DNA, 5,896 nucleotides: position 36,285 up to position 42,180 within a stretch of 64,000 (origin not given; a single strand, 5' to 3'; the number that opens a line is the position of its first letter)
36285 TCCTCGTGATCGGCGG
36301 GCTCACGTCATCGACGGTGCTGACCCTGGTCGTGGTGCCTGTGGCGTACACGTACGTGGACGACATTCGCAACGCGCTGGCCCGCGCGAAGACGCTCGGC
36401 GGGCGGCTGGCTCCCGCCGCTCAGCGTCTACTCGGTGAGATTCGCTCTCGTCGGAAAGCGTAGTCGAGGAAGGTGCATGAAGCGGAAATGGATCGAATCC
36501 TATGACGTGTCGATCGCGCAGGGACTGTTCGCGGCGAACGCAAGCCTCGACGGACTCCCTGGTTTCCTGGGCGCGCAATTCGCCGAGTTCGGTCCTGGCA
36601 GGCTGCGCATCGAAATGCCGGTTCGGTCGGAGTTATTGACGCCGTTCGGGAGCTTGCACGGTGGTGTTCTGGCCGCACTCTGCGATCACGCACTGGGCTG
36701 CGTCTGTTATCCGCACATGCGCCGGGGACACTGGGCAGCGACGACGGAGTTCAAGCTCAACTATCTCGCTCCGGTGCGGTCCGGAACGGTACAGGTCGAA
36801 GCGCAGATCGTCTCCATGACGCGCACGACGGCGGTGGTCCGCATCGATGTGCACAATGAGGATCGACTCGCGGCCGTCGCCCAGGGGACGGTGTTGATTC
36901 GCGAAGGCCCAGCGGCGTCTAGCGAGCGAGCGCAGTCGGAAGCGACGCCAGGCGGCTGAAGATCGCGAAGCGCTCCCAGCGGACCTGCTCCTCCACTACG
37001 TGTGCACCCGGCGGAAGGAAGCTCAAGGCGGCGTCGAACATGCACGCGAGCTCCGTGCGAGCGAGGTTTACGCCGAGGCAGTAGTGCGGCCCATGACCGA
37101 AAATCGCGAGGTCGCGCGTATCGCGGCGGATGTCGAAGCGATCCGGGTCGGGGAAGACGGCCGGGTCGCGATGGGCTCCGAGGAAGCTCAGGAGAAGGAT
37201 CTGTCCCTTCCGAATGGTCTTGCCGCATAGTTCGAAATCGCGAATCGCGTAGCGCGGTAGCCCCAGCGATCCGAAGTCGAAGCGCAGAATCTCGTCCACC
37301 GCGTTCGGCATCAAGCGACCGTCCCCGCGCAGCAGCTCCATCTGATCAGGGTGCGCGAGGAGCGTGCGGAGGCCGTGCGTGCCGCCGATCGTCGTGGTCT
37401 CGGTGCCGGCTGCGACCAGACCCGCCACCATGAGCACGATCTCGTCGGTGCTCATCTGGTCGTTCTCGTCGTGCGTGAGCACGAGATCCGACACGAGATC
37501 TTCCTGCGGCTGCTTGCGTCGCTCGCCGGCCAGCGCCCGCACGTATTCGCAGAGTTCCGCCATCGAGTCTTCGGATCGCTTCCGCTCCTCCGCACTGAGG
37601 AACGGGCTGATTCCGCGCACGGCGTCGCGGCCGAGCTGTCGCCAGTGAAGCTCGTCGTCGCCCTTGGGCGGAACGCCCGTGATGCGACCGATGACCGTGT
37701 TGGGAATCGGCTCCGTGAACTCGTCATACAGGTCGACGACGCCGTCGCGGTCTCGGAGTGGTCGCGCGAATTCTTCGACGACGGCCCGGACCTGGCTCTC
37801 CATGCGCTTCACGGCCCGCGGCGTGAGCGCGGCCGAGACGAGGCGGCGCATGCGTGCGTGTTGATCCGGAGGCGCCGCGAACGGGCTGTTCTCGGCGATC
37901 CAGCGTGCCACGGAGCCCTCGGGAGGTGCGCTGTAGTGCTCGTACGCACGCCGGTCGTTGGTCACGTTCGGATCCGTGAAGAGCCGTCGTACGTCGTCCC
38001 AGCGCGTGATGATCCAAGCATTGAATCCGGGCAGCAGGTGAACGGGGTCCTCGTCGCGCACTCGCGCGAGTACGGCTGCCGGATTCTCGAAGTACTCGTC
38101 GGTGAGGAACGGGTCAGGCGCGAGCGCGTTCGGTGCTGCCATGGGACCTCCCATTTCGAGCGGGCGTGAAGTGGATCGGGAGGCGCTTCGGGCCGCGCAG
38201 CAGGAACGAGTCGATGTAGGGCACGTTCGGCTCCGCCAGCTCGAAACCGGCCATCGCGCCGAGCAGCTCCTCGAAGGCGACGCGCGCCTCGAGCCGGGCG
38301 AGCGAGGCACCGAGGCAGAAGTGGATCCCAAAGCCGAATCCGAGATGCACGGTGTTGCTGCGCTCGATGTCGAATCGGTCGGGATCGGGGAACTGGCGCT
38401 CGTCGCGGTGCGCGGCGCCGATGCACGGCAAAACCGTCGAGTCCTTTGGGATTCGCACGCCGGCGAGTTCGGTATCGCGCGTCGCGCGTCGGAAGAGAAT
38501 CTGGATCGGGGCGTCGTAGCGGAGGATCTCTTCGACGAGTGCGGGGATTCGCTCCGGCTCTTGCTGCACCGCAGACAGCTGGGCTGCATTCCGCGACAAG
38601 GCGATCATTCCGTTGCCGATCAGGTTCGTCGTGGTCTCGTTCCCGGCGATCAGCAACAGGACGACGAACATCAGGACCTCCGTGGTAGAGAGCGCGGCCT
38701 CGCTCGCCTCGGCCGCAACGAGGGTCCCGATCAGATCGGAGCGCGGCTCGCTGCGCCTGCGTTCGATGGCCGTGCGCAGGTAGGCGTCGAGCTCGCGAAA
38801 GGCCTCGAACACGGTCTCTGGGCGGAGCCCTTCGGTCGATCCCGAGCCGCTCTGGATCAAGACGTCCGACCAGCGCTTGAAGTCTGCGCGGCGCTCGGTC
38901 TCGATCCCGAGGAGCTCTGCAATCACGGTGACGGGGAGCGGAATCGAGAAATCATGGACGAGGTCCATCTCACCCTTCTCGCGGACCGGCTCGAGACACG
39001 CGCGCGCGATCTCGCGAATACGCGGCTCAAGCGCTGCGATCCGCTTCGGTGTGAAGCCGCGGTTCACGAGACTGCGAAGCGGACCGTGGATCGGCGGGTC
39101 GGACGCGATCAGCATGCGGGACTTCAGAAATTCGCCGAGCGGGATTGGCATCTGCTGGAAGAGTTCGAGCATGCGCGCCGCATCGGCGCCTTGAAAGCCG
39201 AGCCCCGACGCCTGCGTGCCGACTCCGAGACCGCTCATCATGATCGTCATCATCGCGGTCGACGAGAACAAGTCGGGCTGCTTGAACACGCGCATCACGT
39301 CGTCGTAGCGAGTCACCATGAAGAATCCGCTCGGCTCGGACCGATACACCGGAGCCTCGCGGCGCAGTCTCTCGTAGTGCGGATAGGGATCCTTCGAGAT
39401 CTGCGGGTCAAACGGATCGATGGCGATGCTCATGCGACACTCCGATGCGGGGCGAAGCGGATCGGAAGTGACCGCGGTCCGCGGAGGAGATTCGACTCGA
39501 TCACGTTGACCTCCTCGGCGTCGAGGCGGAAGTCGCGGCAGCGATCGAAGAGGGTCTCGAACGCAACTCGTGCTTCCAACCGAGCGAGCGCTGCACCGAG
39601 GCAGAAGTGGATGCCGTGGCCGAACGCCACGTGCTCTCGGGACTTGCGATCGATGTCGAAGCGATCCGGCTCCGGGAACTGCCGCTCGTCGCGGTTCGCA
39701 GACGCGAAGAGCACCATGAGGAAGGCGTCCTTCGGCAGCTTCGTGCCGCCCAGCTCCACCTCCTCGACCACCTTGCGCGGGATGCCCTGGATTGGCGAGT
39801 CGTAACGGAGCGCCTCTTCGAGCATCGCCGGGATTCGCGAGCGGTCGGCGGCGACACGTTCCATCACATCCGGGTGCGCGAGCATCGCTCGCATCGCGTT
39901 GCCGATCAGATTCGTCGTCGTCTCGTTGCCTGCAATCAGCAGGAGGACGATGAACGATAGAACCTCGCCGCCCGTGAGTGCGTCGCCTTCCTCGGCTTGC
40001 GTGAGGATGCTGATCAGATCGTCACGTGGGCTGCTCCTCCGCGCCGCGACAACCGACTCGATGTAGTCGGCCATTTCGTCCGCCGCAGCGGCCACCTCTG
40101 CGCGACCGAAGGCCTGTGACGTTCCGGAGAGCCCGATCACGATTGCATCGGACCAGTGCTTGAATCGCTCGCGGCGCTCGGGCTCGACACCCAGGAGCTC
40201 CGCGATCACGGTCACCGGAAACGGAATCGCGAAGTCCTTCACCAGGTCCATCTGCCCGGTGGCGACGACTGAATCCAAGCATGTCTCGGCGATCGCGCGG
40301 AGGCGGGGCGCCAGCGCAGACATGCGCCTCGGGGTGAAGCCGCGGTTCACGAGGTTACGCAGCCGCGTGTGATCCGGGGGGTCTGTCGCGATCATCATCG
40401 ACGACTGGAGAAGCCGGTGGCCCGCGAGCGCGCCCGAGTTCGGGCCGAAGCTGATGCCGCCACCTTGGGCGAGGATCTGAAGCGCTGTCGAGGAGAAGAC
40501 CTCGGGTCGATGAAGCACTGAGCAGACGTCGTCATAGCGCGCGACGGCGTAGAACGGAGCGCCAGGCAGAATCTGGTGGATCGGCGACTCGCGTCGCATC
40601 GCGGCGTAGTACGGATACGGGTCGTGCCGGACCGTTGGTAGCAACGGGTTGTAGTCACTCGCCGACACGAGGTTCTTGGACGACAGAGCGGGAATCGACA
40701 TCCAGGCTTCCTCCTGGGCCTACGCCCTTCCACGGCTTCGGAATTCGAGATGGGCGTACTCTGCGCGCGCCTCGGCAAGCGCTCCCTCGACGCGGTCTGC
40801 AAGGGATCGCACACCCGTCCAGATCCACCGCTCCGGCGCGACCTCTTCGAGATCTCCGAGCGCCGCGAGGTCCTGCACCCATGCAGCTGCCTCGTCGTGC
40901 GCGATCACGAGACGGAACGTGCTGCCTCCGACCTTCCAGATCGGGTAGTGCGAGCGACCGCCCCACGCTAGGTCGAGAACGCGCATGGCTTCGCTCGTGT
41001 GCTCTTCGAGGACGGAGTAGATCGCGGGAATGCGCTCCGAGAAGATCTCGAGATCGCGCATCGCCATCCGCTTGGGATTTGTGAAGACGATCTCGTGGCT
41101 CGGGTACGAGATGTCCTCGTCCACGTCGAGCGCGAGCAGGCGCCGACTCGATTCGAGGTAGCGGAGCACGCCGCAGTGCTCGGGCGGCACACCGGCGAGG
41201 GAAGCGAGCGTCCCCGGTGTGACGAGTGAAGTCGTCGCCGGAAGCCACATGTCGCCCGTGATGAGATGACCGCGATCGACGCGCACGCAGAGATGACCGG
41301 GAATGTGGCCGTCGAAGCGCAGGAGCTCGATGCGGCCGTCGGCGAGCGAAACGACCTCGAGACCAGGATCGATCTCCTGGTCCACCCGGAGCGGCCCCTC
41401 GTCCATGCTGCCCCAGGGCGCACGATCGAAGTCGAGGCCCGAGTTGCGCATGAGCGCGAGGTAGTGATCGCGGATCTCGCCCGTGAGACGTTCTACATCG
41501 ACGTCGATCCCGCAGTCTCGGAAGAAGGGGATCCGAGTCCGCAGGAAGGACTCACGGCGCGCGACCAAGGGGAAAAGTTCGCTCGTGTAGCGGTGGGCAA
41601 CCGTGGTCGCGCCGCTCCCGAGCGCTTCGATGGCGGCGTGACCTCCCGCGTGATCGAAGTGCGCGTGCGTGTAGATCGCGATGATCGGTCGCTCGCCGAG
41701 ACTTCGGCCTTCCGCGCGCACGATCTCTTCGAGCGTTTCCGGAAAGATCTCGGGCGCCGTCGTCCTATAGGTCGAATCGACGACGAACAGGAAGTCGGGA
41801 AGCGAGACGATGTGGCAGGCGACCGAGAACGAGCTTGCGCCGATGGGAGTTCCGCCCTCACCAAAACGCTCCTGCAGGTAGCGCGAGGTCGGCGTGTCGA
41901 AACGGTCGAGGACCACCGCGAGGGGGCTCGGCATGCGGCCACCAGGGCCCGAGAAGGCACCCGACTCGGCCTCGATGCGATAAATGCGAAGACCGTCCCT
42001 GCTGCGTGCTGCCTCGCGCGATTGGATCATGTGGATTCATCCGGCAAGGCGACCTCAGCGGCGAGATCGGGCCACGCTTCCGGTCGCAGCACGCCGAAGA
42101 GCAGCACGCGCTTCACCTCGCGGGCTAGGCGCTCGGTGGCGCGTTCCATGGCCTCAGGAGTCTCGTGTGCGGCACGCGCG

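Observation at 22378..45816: ~23.4-kb degenerate ICE/IME: recombinase and DNA-processing genes retained, mating-pore genes gone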

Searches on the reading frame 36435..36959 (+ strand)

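Call 6: search_protein_families(library=pfam, proteins=[window:36435-36959:+], max_evalue=0.01)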
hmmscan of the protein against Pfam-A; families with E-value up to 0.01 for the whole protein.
window:36435-36959:+ (174 aa): 3 families
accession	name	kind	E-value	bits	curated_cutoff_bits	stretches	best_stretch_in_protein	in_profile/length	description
PF03061.28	4HBT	-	5e-19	68.8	20.6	1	71-144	1-75/79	Thioesterase superfamily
PF13622.12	4HBT_3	-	5e-08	33.5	24.3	1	70-152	7-81/83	Acyl-CoA thioesterase N-terminal domain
PF14539.12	DUF4442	-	2.8e-05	24.7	25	1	46-145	20-119/132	Domain of unknown function (DUF4442)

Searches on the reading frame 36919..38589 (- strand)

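Call 6: search_protein_families(library=pfam, proteins=[window:36919-38589:-], max_evalue=0.01)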
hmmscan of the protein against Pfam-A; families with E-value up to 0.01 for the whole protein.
window:36919-38589:- (556 aa): 1 family
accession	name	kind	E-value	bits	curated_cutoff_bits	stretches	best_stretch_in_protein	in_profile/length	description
PF00067.27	p450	-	2.3e-27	96.4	22.8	1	339-519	216-426/462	Cytochrome P450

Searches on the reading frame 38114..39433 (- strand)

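Call 7: search_protein_families(library=pfam, proteins=[window:38114-39433:-], max_evalue=0.01)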
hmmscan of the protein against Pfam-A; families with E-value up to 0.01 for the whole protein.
window:38114-39433:- (439 aa): 1 family
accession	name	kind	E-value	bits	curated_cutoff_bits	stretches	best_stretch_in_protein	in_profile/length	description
PF00067.27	p450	-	6e-31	108.1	22.8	1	210-391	211-429/462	Cytochrome P450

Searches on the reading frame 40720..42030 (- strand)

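Call 7: search_protein_families(library=pfam, proteins=[window:40720-42030:-], max_evalue=0.01)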
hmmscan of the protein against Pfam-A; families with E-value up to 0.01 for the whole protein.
window:40720-42030:- (436 aa): 1 family
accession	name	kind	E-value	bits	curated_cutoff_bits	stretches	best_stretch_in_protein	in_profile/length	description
PF00753.33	Lactamase_B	-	3.1e-07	30.9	22.7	1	70-304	6-190/196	Metallo-beta-lactamase superfamily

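Call 8: search_protein_families(library=ncbifam, proteins=[window:40720-42030:-], max_evalue=0.01)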
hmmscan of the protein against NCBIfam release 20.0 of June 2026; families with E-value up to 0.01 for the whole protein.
window:40720-42030:- (436 aa): 6 families
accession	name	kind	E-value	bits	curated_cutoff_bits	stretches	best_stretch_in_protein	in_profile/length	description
NF012229.1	bla_class_B_core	domain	3.8e-07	30.4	100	1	103-152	44-87/139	metallo-beta-lactamase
NF053820.1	MBLfold_Strvi7410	exception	5.7e-06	26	525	1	120-398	70-333/343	Strvi_7410 family MBL fold metallo-hydrolase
NF033105.1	bla_subclass_B3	equivalog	5.9e-05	22.5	240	1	105-150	53-96/257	subclass B3 metallo-beta-lactamase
NF000440.2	blaTHIN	exception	0.0024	17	700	1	118-146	104-131/316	THIN family subclass B3 metallo-beta-lactamase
NF000427.2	blaCAU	exception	0.004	16.5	500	1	105-138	57-89/262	CAU/MBL1b family subclass B3 metallo-beta-lactamase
NF033088.2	bla_subclass_B1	equivalog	0.0045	16.7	200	1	75-152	36-104/217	subclass B1 metallo-beta-lactamase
